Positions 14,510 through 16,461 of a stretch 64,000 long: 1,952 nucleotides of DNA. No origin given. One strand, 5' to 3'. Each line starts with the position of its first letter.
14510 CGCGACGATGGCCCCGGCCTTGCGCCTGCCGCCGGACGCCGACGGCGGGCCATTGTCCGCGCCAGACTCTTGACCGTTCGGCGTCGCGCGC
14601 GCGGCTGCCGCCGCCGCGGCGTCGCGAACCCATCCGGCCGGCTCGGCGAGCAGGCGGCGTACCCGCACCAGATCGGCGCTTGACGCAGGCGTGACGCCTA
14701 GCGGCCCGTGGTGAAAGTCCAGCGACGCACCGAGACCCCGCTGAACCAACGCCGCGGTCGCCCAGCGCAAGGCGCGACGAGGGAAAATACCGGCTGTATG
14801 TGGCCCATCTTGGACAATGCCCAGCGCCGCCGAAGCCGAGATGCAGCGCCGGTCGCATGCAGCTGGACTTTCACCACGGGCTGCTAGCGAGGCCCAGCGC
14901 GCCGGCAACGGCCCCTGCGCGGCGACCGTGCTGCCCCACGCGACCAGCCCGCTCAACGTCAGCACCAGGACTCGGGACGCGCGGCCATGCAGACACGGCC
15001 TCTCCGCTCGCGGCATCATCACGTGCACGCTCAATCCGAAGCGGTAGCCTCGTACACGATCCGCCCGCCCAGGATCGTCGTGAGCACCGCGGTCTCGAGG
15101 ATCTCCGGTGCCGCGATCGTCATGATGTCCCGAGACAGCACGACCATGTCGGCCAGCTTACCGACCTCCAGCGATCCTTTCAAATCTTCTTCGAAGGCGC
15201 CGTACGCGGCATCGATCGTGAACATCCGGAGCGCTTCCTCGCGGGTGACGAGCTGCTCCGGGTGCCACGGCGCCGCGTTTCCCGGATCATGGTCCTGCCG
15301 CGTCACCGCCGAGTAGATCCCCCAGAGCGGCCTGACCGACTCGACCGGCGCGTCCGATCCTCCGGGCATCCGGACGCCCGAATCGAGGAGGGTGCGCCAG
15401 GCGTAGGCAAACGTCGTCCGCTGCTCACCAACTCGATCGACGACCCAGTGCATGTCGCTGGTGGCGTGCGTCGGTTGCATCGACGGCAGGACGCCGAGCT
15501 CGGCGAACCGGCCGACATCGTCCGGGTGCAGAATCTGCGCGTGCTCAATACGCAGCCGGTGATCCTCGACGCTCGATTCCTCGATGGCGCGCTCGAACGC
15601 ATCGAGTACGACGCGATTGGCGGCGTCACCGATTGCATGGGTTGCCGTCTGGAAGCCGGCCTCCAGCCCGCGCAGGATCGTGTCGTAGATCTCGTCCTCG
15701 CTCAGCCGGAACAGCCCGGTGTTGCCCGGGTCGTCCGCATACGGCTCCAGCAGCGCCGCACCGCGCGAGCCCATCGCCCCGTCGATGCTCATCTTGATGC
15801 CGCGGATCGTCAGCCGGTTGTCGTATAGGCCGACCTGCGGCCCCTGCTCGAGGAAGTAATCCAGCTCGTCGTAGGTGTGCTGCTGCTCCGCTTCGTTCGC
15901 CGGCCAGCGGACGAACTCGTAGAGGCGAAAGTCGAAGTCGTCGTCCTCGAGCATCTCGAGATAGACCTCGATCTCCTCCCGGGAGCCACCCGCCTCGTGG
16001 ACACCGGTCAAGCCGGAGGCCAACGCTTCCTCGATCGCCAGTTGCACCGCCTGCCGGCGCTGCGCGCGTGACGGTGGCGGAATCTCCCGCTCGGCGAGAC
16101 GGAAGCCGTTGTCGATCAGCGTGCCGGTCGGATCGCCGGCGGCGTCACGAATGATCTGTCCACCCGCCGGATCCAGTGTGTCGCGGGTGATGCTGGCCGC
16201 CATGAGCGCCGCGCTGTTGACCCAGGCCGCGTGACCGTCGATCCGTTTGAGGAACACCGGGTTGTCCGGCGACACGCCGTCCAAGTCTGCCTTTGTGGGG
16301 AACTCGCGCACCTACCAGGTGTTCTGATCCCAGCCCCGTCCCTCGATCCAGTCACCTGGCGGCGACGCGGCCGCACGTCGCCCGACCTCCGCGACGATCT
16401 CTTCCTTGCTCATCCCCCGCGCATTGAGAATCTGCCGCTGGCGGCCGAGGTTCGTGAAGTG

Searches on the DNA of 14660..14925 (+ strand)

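Call 17: search_dna_similar(query=window:14690-14895:+, collection=plasmids, mode=distant, max_evalue=0.001, max_rows=30)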
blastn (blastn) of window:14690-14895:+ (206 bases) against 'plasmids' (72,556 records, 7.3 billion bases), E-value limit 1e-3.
No match.

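Call 51: search_rna_families(source=window, start=14660, end=14925, threshold=evalue, max_evalue=10, show_alignments=2)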
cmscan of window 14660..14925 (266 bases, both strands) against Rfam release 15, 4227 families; matches with E-value up to 10: 1.
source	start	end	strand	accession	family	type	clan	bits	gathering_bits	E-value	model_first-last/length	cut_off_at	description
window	14704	14881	+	RF03255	mir-2188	Gene; miRNA;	-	19.3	60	0.16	1-78/78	no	mir-2188 microRNA precursor family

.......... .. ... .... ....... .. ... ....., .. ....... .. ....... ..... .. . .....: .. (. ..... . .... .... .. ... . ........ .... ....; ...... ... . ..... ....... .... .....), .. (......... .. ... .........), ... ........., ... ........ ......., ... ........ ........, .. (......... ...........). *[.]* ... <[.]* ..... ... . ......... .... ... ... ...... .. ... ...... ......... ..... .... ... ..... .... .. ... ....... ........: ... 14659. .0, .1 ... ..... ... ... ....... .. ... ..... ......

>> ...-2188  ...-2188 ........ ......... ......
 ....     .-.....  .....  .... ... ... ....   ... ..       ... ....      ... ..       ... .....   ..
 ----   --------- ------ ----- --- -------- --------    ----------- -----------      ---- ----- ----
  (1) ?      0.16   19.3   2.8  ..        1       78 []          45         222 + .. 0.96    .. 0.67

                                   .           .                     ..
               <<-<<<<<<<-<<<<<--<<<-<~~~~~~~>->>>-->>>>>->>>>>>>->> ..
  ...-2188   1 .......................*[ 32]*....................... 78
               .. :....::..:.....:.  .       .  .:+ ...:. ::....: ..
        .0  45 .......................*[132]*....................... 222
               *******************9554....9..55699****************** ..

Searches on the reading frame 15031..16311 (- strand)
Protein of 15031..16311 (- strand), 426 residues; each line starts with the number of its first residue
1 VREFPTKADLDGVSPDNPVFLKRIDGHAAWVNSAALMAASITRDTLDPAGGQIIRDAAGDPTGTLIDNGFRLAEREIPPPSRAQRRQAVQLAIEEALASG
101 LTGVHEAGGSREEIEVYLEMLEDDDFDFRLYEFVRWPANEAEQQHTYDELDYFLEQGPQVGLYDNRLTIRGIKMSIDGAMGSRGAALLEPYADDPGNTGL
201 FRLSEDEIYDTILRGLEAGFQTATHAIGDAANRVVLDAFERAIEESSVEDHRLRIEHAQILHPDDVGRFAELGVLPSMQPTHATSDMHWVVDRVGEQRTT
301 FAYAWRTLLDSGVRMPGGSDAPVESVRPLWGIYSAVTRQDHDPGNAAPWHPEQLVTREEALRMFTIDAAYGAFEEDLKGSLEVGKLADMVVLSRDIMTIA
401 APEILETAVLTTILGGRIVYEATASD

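Call 37: search_protein_families(library=pfam, proteins=[window:15031-16311:-], max_evalue=0.001)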
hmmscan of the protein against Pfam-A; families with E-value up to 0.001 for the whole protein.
window:15031-16311:- (426 aa): 2 families
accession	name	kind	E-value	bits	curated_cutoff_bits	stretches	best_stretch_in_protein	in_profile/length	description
PF07969.17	Amidohydro_3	-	1.5e-93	315.3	29.7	1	3-420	75-472/472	Amidohydrolase family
PF01979.26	Amidohydro_1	-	1.9e-11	44.3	25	1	202-419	131-345/345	Amidohydrolase family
